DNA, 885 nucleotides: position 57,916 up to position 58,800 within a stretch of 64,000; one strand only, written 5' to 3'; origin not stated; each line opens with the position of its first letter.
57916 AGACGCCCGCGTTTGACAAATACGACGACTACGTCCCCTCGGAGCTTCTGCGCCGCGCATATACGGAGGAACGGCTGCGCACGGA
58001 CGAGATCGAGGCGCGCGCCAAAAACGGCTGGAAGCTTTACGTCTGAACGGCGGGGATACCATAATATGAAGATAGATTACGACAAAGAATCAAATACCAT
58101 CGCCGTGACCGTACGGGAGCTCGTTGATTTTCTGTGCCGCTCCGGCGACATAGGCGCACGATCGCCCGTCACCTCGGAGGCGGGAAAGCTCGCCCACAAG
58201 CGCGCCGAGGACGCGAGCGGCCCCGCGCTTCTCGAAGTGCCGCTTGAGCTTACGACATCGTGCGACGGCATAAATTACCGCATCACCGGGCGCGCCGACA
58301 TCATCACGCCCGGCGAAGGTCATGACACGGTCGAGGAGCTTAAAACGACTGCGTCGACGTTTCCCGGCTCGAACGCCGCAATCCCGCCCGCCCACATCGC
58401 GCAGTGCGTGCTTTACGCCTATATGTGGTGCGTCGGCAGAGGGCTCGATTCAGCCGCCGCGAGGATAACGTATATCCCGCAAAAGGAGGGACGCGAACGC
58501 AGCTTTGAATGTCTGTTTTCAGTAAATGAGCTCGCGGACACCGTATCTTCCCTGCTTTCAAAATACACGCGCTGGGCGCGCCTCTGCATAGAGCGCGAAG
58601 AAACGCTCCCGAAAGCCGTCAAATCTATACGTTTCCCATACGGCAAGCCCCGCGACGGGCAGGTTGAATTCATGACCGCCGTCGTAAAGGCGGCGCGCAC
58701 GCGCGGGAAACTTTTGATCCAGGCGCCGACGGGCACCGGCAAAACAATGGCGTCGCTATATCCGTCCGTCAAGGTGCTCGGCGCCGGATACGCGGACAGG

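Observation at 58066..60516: Nuclease-DinG/XPD Fe-S helicase fusion 20 nt downstream of the Shango-like genes: a possible fourth component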

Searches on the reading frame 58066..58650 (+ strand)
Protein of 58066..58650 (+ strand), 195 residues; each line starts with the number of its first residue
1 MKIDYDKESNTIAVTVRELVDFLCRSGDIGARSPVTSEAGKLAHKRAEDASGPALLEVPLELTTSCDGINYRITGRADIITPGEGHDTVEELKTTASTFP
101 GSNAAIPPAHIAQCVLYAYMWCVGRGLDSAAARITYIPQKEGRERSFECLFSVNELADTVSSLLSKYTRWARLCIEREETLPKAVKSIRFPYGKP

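Call 43: search_solved_structures(query=window:58066-58650:+, max_evalue=1, show_alignments=2)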
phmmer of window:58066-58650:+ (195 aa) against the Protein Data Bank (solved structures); distinct sequences matched with E-value up to 1: 3.
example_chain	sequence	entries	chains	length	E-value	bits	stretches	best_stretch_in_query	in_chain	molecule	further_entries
9kqh_A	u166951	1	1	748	5.1e-12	49.3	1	12-192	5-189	DNA 5'-3' helicase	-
8bl3_A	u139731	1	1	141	0.35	14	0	61-105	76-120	scIg12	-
8bl6_A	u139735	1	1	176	0.37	13.9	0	60-105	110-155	dIG14-scdim-EF62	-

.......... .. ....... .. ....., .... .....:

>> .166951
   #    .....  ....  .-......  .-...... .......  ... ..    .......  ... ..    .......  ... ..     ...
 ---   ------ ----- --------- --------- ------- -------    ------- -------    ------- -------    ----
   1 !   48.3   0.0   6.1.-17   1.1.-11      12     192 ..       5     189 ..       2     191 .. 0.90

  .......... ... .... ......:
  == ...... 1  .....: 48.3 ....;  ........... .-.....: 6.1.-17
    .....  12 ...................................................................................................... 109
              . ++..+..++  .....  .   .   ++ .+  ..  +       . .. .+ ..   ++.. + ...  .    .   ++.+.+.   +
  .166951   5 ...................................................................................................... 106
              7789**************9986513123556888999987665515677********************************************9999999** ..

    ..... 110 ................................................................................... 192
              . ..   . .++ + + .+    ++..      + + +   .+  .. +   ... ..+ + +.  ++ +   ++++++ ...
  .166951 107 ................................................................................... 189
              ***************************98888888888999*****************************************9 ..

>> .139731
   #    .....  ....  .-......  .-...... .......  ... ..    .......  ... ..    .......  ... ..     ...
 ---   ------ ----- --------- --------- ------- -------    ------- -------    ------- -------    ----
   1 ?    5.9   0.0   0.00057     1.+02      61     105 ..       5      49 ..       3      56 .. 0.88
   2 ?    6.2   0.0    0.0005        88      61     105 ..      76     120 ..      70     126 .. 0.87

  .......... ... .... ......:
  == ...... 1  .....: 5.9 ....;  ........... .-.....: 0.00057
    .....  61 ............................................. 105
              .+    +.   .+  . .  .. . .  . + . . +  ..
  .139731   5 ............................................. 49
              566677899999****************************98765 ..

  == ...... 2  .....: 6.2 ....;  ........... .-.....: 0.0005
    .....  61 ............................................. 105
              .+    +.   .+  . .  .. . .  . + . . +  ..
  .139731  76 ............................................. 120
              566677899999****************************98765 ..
